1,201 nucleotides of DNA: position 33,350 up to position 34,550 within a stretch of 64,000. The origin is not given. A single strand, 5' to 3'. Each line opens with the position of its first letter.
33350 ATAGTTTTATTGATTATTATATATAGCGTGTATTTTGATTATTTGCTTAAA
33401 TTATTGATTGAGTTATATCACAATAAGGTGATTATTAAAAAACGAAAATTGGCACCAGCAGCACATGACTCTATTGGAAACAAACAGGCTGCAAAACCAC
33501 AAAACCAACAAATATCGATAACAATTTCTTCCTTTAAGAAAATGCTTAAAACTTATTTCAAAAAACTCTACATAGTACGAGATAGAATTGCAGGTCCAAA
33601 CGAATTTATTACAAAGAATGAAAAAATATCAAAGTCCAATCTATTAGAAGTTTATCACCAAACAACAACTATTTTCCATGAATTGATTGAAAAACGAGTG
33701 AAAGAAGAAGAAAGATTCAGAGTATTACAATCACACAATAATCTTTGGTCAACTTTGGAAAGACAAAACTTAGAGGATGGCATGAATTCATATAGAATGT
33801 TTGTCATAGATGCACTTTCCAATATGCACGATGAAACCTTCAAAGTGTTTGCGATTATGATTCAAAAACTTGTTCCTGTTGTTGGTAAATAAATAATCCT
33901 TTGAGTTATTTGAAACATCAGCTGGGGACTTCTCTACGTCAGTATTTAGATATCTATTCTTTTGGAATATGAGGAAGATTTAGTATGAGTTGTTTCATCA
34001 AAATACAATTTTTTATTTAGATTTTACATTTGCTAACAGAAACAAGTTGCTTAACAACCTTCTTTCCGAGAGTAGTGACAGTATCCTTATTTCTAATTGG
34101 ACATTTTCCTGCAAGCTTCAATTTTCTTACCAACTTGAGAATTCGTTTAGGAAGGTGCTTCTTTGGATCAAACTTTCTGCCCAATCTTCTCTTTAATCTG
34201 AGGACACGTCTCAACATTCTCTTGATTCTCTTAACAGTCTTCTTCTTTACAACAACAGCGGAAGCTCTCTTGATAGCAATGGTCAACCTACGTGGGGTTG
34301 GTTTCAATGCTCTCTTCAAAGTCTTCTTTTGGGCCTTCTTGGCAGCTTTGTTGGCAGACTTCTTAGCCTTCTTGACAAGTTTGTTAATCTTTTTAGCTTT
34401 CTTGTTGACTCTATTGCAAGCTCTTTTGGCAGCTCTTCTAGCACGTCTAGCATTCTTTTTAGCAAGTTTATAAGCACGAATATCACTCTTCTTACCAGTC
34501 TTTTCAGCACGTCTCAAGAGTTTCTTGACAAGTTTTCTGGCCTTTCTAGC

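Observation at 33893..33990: Degenerate copy of a coding fragment from a gene 11 kb away, inserted between two convergent gene ends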

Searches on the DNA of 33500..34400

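Call 29: search_rna_families(source=window, start=33500, end=34400, threshold=evalue, max_evalue=1)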
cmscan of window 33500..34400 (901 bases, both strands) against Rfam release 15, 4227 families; matches with E-value up to 1: 0.
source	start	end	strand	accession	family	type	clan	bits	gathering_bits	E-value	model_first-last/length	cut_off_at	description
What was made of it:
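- On Structured or known non-coding RNA: No Rfam match at E <= 1 (call 29).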
